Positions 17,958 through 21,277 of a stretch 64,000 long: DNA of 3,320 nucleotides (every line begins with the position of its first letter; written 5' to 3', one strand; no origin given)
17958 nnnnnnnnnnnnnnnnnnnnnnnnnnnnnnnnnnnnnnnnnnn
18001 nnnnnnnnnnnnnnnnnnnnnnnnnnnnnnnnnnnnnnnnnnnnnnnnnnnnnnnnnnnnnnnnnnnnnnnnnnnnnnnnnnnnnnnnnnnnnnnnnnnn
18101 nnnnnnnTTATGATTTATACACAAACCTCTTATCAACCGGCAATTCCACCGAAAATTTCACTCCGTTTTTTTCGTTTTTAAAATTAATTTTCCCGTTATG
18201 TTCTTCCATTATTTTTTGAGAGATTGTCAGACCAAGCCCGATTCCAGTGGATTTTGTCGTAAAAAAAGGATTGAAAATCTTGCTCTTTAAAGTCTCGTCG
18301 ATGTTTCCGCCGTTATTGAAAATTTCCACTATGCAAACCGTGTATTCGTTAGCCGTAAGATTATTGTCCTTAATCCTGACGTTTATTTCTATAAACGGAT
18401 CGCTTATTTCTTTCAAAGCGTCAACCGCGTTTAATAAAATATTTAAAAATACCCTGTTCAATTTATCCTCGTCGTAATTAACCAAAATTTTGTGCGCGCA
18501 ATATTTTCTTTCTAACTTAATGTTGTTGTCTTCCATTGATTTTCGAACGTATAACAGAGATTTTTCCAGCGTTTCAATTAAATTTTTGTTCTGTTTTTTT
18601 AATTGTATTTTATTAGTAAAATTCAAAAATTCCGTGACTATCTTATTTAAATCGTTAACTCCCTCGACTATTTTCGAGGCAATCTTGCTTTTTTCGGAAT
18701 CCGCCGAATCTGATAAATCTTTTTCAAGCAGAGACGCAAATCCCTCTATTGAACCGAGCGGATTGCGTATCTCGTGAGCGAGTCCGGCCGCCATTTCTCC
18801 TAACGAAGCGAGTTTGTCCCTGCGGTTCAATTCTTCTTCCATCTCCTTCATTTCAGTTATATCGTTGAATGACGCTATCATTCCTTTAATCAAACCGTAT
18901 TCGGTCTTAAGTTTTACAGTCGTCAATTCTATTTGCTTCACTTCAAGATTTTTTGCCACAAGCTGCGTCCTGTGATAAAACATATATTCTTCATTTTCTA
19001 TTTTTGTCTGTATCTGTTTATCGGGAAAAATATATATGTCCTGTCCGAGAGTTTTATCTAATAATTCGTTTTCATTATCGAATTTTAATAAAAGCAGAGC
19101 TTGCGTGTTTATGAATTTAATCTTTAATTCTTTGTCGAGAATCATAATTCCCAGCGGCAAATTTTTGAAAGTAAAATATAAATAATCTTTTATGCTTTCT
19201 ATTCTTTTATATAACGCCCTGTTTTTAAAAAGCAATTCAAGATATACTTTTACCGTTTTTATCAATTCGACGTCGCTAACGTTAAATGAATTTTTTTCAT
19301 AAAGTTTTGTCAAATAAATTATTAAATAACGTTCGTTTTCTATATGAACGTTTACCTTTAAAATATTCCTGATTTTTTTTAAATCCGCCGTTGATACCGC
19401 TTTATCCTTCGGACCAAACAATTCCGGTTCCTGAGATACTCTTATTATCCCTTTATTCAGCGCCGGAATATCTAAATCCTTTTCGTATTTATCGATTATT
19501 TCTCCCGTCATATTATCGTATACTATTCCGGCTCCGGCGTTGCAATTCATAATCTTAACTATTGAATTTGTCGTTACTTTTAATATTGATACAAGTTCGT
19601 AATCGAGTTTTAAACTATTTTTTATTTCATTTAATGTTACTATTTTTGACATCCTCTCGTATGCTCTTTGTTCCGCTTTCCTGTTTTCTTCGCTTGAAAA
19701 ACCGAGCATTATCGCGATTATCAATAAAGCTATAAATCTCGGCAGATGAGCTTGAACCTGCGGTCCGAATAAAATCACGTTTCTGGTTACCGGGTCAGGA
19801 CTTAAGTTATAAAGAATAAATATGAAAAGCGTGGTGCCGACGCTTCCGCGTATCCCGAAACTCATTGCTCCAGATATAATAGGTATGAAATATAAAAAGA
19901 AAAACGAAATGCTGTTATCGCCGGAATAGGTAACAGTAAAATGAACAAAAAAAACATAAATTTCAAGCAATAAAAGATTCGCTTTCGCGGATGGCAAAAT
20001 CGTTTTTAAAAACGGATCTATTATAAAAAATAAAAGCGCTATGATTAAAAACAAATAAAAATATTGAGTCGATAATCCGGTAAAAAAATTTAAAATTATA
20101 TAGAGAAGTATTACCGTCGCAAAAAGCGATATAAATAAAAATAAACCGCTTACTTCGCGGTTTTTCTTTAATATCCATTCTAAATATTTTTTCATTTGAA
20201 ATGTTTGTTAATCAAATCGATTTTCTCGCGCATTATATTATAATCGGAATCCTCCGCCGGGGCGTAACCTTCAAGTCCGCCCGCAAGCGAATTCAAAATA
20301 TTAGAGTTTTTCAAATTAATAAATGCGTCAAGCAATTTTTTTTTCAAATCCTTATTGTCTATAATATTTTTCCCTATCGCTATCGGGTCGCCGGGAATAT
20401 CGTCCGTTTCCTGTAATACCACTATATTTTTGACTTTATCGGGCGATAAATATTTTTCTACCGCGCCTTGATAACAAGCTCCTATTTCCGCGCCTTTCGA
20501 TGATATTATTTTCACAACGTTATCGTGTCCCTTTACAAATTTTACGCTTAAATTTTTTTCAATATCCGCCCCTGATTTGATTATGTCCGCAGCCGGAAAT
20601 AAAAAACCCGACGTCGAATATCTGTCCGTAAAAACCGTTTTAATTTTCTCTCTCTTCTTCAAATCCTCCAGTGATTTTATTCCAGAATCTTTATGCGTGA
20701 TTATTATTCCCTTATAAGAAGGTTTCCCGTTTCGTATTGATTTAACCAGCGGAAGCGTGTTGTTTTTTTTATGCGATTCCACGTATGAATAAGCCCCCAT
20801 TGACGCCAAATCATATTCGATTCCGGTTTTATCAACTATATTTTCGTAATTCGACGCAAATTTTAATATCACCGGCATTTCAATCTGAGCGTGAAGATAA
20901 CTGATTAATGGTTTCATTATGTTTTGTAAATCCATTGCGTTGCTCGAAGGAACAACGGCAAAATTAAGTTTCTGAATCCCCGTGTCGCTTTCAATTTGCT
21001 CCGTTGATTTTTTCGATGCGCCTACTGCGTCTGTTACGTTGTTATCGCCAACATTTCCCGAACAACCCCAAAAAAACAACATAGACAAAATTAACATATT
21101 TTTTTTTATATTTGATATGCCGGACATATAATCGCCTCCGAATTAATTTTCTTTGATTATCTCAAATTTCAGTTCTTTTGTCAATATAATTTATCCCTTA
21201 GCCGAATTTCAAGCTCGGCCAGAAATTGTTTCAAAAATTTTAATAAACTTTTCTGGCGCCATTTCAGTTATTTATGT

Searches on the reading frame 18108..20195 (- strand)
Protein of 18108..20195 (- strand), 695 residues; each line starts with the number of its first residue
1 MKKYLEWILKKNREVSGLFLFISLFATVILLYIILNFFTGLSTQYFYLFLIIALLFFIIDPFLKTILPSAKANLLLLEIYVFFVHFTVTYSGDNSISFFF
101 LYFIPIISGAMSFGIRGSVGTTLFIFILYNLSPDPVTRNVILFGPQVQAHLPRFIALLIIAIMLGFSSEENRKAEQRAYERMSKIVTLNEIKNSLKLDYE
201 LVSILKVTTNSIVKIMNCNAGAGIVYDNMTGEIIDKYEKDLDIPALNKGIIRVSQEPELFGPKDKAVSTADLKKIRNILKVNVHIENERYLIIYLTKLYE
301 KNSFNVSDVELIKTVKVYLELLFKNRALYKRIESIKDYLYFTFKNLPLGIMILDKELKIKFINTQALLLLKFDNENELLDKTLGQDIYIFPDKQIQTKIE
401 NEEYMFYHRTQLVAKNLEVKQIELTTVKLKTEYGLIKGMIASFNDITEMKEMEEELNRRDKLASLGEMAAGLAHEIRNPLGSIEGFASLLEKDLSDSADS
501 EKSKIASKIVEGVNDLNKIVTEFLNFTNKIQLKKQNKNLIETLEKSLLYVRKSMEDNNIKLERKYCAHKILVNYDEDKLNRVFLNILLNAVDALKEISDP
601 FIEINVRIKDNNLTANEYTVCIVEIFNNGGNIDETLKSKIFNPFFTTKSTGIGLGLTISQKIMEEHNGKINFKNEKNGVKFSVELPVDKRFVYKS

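Call 3: search_protein_families(library=pfam, proteins=[window:18108-20195:-], max_evalue=1)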
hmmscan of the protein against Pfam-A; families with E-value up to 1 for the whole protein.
window:18108-20195:- (695 aa): 11 families
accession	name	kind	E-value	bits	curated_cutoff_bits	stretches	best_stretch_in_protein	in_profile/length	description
PF02518.31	HATPase_c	-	3.3e-17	63.4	26.4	1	575-688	2-110/111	Histidine kinase-, DNA gyrase B-, and HSP90-like ATPase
PF00512.31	HisKA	-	6.1e-13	49.1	26.9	1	465-527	2-61/66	His Kinase A (phospho-acceptor) domain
PF14501.12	HATPase_c_5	-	2.3e-06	27.9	22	1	579-686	6-102/102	GHKL domain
PF12860.13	PAS_7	-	0.0002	21.9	27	1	344-454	2-115/115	PAS fold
PF13188.13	PAS_8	-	0.001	19.3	21.8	1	343-390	7-54/65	PAS domain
PF13426.13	PAS_9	-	0.011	16.4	27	1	348-448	2-103/103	PAS domain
PF00989.32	PAS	-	0.015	15.7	22.6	1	344-446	8-113/113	PAS fold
PF13596.12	PAS_10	-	0.11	13.6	22.1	1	343-447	5-106/106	PAS domain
PF21370.4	PAS_GdpP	-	0.12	13.2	27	1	344-384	10-47/90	Cyclic-di-AMP phosphodiesterase GdpP-like, PAS domain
PF08448.16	PAS_4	-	0.27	11.9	23.1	0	343-448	1-107/110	PAS fold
PF20967.2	MASE7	-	0.88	9.7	26.2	0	23-103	20-100/183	MASE7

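Call 73: search_protein_families(library=padloc, proteins=[window:18108-20195:-], max_evalue=0.01)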
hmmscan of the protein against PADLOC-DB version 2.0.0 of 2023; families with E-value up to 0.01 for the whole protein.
window:18108-20195:- (695 aa): 0 families

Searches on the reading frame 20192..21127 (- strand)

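Call 3: search_protein_families(library=pfam, proteins=[window:20192-21127:-], max_evalue=1)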
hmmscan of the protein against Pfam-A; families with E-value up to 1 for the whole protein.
window:20192-21127:- (311 aa): 2 families
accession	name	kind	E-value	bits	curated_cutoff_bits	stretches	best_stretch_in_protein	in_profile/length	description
PF12974.12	Phosphonate-bd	-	8.7e-50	169.8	27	1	56-296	1-242/242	ABC transporter, phosphonate, periplasmic substrate-binding protein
PF11778.13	SID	-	0.077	13.6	25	0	39-79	18-57/135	Septation initiation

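Call 73: search_protein_families(library=padloc, proteins=[window:20192-21127:-], max_evalue=0.01)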
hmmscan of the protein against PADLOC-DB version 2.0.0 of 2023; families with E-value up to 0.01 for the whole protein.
window:20192-21127:- (311 aa): 0 families
